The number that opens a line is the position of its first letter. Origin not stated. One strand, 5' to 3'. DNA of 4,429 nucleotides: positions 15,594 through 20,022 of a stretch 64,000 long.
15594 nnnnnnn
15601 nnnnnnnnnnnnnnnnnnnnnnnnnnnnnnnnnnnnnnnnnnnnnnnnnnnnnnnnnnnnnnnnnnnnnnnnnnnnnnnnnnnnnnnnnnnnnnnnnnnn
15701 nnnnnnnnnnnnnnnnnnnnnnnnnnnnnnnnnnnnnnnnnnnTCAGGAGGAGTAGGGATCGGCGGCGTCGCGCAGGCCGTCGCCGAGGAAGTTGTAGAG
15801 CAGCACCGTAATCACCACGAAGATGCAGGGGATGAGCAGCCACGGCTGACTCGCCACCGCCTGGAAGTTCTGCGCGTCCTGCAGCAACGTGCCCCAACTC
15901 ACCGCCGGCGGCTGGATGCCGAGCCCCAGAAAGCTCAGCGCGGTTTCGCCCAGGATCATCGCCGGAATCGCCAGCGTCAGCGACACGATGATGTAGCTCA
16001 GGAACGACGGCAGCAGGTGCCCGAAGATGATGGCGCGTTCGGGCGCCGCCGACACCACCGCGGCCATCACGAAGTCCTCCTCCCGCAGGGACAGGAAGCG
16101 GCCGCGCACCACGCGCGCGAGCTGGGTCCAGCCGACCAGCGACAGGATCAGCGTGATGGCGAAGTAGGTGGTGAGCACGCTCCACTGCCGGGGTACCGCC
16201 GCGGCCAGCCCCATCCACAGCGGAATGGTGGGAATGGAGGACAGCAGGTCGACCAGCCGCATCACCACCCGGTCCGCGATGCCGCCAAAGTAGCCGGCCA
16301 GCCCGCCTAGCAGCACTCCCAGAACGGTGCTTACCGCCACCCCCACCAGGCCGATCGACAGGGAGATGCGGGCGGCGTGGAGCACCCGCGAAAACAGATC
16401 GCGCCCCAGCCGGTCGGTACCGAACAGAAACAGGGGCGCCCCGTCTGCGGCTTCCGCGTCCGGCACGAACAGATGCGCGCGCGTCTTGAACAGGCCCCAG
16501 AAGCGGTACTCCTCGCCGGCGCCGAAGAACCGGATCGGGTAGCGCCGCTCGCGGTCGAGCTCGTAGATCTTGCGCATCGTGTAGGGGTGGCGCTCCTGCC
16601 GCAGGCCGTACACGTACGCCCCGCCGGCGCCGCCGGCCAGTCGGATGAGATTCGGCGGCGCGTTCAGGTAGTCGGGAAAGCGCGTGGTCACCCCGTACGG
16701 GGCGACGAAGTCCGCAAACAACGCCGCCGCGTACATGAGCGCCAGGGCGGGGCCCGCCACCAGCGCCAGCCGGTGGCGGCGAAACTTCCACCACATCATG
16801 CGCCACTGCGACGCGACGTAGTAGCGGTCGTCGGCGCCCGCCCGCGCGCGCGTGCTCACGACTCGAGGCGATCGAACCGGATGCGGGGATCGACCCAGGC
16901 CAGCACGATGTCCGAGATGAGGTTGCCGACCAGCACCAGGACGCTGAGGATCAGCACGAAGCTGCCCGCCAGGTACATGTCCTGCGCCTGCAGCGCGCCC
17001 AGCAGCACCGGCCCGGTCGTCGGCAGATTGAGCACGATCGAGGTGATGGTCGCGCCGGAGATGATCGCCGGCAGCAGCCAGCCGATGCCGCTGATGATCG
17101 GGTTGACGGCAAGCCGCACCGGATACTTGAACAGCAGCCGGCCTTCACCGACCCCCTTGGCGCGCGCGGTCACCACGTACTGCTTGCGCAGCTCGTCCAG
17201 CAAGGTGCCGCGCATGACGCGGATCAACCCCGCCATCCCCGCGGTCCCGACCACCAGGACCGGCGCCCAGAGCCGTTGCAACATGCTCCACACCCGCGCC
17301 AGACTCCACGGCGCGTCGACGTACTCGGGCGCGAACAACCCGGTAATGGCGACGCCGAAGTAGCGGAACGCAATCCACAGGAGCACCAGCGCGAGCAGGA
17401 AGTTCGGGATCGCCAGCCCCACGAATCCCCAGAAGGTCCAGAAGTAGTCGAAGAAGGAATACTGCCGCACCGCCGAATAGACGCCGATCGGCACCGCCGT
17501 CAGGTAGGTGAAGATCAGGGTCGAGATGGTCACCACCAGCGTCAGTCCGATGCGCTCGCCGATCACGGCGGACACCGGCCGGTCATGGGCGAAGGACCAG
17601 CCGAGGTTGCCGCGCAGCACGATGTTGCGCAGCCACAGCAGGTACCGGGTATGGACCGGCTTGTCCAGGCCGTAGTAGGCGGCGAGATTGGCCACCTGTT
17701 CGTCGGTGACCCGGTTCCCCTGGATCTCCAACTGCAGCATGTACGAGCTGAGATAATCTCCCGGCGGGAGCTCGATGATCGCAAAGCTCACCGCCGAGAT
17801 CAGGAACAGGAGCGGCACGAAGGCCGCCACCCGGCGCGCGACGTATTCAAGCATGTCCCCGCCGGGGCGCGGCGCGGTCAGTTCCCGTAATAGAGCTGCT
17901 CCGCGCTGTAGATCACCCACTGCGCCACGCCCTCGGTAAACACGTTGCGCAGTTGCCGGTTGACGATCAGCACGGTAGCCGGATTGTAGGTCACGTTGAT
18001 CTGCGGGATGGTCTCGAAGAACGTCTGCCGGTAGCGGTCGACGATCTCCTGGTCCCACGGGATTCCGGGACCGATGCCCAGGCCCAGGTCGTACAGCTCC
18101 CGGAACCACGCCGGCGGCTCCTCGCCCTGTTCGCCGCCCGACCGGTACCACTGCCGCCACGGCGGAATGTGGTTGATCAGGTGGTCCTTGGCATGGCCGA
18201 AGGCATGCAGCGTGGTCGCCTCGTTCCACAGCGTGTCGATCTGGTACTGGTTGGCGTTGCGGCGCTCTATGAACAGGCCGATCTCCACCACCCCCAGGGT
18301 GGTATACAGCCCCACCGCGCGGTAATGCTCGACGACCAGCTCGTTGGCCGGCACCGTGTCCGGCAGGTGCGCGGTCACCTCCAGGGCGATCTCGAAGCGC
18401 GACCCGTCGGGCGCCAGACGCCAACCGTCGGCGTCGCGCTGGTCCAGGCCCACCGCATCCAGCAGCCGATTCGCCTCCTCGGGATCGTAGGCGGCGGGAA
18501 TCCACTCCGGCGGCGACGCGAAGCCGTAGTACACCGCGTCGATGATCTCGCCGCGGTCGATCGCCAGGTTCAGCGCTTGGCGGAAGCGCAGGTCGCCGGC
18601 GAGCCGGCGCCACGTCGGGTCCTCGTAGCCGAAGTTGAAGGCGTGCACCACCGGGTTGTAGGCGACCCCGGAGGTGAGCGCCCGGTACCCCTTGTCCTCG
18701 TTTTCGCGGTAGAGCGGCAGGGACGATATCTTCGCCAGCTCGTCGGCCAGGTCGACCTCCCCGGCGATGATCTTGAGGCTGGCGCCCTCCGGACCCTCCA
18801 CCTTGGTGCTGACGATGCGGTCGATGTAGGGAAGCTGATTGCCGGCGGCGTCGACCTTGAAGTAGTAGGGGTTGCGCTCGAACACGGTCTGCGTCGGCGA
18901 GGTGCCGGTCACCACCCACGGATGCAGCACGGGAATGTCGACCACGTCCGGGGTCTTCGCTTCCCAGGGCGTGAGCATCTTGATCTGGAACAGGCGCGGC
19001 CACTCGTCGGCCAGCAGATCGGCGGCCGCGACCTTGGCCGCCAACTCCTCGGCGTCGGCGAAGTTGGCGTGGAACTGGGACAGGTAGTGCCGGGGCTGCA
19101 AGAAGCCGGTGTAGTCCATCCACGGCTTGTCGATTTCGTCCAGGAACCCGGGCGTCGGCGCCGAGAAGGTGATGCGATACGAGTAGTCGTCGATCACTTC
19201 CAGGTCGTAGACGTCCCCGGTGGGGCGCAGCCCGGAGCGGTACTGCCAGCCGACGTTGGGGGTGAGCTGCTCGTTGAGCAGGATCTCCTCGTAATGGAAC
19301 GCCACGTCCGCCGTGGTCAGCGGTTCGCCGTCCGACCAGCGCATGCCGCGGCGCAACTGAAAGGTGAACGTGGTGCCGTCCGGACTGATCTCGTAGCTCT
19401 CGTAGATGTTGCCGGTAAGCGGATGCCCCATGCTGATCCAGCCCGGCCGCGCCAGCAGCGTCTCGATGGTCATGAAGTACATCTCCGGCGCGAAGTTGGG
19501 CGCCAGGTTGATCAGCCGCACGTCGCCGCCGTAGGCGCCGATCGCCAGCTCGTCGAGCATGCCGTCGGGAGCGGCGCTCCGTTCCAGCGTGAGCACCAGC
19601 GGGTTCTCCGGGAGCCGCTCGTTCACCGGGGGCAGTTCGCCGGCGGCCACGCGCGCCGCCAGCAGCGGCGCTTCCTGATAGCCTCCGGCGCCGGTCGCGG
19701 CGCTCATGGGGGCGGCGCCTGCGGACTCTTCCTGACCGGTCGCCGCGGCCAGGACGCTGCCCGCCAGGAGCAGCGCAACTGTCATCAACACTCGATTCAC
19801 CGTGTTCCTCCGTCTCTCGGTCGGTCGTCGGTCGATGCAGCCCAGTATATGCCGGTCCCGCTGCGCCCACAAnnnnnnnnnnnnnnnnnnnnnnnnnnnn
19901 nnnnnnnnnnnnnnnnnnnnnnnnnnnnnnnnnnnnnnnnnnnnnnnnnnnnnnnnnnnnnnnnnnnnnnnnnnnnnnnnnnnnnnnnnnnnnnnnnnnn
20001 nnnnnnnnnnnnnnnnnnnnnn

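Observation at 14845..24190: About 95% identical direct repeats derived from a truncated Rpn-family nuclease gene bracket a 7.5 kb peptide-ABC/glycoside-hydrolase cassette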

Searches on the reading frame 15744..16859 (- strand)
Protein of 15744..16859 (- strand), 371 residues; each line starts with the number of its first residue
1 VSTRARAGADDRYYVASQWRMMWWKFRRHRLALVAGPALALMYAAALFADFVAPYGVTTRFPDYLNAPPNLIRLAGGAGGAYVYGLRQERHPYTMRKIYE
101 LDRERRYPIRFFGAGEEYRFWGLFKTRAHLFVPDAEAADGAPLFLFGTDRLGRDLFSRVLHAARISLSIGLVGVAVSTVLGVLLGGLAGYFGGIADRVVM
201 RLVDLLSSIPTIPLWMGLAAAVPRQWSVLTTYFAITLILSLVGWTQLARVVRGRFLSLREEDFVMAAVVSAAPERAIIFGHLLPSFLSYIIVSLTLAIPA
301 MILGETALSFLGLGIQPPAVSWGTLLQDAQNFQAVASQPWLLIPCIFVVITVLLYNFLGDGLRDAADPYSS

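Call 7: search_protein_families(library=pfam, max_evalue=0.01, proteins=[window:15744-16859:-])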
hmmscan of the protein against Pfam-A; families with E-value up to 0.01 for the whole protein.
window:15744-16859:- (371 aa): 2 families
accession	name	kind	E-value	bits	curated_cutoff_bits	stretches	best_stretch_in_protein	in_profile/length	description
PF00528.27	BPD_transp_1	-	1.4e-26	93.8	26.4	1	181-368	1-180/184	Binding-protein-dependent transport system inner membrane component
PF12911.12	OppC_N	-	2.9e-14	53.1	23.9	1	17-69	1-53/53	N-terminal TM domain of oligopeptide transport permease C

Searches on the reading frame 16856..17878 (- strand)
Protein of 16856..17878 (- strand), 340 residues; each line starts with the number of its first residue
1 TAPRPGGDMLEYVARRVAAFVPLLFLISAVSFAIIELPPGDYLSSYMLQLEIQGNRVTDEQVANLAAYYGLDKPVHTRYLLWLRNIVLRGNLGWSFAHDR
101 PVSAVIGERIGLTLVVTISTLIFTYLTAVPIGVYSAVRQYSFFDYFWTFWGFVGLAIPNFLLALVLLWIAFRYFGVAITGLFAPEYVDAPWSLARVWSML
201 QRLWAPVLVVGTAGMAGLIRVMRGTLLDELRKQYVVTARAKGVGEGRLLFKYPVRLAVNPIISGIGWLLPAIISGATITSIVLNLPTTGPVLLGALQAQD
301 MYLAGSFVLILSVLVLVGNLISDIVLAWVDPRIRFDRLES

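Call 7: search_protein_families(library=pfam, max_evalue=0.01, proteins=[window:16856-17878:-])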
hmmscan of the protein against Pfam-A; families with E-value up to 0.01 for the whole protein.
window:16856-17878:- (340 aa): 2 families
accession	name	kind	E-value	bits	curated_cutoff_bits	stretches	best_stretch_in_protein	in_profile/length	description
PF00528.27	BPD_transp_1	-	6.2e-27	94.9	26.4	1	128-334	1-183/184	Binding-protein-dependent transport system inner membrane component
PF19300.4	BPD_transp_1_N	-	3.8e-09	37.2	23.8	1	9-116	1-113/114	Binding-prot-dependent transport system membrane comp, N-term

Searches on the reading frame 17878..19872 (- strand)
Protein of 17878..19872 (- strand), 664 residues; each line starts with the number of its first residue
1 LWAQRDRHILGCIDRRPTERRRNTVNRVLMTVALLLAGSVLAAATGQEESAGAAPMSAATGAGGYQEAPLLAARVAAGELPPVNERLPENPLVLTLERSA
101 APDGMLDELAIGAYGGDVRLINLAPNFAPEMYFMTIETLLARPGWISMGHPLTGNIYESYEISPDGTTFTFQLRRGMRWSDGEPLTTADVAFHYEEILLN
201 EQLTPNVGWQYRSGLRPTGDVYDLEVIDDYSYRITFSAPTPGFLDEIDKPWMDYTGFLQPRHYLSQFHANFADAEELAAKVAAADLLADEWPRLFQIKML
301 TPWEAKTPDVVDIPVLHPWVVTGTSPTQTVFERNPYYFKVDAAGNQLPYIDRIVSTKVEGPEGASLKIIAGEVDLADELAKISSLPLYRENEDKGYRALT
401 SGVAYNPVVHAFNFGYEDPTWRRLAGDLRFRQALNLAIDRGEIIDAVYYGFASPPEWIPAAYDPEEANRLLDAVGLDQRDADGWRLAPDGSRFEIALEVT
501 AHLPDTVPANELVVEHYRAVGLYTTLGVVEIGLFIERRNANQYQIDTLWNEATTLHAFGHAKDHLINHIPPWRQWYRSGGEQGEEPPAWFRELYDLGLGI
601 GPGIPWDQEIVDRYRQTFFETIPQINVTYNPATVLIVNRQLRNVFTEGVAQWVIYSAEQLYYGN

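Call 7: search_protein_families(library=pfam, max_evalue=0.01, proteins=[window:17878-19872:-])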
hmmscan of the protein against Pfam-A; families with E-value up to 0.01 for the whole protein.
window:17878-19872:- (664 aa): 1 family
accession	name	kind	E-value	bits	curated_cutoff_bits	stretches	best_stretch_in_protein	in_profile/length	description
PF00496.27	SBP_bac_5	-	6.3e-47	160.9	32.4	1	155-547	5-343/368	Bacterial extracellular solute-binding proteins, family 5 Middle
